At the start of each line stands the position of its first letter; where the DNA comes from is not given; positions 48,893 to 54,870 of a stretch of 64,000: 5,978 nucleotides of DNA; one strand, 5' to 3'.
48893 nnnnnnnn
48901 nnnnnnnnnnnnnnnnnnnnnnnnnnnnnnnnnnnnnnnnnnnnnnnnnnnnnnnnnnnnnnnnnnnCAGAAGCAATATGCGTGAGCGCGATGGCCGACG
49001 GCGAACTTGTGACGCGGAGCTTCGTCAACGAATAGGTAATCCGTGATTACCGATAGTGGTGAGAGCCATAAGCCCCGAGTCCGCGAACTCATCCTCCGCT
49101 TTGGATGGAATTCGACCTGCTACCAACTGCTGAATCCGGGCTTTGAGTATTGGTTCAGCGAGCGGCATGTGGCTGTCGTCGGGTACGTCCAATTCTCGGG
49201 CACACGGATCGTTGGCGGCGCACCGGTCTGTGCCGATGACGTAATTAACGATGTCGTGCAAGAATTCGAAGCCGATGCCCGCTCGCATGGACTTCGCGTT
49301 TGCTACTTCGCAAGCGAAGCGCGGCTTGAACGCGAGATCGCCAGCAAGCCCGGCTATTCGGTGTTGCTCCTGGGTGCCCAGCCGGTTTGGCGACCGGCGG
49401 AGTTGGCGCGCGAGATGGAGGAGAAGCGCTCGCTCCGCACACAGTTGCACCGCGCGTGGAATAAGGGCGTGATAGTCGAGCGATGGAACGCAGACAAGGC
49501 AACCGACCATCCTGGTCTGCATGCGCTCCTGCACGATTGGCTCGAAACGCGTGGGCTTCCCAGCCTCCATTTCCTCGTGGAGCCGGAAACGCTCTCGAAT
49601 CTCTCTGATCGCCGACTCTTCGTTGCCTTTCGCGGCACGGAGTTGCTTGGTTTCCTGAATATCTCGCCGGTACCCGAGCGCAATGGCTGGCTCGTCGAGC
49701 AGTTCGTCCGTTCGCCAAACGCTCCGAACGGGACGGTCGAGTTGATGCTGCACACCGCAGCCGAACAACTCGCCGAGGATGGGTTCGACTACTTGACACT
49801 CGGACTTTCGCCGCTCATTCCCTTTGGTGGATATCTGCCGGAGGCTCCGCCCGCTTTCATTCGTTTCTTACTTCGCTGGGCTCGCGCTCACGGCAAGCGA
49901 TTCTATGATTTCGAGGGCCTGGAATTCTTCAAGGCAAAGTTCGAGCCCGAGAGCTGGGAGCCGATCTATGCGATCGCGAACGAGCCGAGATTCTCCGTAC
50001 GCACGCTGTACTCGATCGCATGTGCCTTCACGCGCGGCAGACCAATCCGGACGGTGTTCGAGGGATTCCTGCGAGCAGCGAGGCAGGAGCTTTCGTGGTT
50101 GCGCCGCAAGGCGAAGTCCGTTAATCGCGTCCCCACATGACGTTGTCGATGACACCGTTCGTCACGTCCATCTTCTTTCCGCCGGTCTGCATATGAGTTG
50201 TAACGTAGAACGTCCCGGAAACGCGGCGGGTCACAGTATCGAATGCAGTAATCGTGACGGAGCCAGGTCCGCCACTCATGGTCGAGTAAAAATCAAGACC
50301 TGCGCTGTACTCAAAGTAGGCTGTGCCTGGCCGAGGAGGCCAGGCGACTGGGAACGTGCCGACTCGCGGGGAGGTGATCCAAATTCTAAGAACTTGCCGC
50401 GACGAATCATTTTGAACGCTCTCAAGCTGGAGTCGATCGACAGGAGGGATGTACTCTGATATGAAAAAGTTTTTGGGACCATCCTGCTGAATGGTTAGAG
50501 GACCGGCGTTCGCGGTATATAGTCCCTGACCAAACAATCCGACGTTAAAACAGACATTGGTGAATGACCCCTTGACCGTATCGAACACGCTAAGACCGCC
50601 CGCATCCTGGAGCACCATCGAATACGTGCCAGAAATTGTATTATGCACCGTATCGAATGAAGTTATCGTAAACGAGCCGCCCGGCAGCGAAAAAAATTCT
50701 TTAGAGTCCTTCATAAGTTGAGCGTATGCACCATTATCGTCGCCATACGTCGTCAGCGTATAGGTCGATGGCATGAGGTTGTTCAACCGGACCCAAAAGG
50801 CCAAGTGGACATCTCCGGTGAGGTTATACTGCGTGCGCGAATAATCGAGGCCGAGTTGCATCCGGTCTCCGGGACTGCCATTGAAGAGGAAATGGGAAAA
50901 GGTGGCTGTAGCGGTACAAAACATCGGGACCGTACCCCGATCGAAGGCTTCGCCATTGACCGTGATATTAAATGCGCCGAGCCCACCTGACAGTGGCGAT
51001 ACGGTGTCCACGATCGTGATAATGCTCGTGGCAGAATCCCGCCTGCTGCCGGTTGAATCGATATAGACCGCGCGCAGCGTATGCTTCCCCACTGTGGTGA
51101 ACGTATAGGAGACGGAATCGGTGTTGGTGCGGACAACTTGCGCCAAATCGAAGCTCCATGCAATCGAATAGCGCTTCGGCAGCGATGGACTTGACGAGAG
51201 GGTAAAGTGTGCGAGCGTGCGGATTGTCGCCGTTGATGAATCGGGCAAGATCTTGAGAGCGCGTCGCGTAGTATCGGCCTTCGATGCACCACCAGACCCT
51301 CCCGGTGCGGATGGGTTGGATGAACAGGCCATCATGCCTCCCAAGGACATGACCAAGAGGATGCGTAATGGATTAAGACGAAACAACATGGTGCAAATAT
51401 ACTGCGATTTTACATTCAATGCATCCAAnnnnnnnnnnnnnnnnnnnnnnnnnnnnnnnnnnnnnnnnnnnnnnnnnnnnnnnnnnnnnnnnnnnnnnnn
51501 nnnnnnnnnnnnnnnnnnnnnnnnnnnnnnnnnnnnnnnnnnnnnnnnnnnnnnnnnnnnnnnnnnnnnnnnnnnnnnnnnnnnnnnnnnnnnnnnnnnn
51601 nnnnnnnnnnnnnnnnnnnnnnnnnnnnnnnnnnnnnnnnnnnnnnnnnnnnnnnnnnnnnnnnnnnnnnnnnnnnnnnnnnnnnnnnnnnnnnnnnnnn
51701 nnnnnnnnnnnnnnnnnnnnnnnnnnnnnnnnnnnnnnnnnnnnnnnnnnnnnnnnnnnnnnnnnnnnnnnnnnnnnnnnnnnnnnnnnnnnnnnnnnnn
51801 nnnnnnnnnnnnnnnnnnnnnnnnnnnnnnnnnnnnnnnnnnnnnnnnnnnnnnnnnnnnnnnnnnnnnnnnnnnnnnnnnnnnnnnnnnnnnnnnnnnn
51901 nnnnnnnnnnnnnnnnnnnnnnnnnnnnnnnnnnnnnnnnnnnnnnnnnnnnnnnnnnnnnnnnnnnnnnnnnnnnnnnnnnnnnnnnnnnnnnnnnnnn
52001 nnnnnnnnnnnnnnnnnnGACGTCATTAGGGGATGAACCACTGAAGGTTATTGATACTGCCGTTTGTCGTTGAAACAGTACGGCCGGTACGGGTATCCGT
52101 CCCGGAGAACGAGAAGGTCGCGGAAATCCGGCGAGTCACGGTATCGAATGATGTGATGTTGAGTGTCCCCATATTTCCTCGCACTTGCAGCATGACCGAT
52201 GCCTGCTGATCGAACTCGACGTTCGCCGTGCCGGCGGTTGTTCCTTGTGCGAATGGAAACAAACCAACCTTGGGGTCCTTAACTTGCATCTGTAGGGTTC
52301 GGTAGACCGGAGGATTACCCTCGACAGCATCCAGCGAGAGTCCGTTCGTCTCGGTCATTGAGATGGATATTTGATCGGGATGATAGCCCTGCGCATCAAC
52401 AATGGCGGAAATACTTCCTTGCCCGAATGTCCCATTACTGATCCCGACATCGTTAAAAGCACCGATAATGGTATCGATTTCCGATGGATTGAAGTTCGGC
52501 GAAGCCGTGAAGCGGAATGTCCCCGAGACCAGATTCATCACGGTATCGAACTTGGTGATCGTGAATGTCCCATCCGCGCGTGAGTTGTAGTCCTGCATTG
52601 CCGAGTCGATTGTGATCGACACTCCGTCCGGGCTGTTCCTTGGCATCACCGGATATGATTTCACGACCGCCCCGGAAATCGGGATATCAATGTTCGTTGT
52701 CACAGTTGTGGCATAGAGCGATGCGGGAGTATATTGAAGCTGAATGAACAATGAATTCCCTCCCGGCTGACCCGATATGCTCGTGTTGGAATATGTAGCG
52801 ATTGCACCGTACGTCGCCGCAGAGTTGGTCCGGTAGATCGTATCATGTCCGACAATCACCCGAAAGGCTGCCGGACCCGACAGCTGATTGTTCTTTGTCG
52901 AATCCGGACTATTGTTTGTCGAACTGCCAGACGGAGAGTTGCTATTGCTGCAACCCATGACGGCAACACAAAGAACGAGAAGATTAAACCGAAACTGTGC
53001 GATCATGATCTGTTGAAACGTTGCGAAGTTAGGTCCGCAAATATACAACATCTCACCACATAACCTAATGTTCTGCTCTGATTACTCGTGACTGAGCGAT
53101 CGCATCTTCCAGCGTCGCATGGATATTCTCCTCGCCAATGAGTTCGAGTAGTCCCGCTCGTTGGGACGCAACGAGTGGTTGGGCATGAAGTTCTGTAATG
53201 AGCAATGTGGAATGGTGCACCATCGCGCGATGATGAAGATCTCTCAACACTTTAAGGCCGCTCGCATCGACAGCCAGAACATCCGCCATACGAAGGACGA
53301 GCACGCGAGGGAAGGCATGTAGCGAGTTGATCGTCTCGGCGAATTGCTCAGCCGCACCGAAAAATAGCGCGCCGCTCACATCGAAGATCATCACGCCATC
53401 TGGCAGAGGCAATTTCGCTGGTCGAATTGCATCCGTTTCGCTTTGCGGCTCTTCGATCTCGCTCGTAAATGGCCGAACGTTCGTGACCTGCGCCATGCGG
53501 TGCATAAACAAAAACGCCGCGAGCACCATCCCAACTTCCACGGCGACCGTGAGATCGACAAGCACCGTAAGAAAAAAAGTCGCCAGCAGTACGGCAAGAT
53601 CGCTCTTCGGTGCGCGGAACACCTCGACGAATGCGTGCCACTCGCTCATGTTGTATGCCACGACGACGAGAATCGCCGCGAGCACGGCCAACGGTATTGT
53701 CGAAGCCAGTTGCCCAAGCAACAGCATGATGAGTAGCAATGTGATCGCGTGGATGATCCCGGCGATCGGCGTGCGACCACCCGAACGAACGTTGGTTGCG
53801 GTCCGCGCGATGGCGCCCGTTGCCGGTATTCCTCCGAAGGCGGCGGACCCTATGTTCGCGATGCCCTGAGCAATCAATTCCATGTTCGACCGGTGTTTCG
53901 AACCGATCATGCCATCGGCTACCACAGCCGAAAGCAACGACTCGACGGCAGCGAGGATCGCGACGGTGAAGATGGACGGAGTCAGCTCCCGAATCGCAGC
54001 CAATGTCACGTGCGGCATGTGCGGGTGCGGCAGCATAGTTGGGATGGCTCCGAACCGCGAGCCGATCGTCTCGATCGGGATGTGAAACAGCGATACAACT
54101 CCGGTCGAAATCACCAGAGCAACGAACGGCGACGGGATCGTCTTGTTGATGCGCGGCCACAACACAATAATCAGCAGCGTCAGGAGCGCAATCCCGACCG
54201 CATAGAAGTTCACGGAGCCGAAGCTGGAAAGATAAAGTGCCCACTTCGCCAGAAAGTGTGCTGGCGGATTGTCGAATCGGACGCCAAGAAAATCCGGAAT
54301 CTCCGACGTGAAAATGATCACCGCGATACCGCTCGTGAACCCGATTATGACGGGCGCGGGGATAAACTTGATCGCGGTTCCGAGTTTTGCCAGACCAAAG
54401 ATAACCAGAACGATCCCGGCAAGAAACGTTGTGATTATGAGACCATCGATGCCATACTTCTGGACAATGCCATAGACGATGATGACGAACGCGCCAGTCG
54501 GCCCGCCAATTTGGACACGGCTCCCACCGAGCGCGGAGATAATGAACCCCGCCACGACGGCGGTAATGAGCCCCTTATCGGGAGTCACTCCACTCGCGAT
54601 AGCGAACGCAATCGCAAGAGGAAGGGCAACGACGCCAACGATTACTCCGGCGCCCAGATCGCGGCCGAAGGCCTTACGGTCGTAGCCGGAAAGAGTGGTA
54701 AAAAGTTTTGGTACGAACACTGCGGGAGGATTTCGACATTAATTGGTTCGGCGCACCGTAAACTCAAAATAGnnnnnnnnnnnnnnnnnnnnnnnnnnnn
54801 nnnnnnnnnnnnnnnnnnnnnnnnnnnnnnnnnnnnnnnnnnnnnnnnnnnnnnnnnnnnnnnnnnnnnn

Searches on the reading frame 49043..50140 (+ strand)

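Call 39: search_protein_families(library=pfam, proteins=[window:49043-50140:+], max_evalue=0.001)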
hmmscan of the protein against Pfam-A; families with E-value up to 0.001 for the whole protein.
window:49043-50140:+ (365 aa): 1 family
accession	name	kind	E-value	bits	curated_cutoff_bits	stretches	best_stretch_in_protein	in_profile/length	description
PF09924.15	LPG_synthase_C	-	1.1e-35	123.5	27.5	1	16-311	3-297/298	Phosphatidylglycerol lysyltransferase, C-terminal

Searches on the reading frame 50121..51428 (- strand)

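Call 39: search_protein_families(library=pfam, proteins=[window:50121-51428:-], max_evalue=0.001)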
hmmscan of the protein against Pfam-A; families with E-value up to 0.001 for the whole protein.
window:50121-51428:- (435 aa): 1 family
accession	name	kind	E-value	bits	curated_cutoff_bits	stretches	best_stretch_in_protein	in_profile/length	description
PF19765.4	DUF6252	-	4.6e-15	56.4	27.2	2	342-430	35-123/124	Family of unknown function (DUF6252)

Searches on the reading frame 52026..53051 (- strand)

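Call 39: search_protein_families(library=pfam, proteins=[window:52026-53051:-], max_evalue=0.001)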
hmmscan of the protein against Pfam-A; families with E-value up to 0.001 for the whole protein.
window:52026-53051:- (341 aa): 1 family
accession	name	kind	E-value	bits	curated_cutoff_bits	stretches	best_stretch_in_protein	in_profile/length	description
PF19765.4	DUF6252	-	1e-13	52.1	27.2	2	213-335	4-122/124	Family of unknown function (DUF6252)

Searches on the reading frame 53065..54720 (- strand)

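Call 39: search_protein_families(library=pfam, proteins=[window:53065-54720:-], max_evalue=0.001)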
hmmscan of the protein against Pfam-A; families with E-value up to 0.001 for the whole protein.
window:53065-54720:- (551 aa): 3 families
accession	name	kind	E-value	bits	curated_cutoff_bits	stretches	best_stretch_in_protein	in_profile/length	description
PF00916.26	Sulfate_transp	-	6.8e-86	288.8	23.2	1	19-381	2-380/380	Sulfate permease family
PF01740.26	STAS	-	3.1e-13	49.8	22.6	1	440-540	7-106/106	STAS domain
PF16983.11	MFS_MOT1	-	0.00022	22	30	1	250-357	18-110/111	Molybdate transporter of MFS superfamily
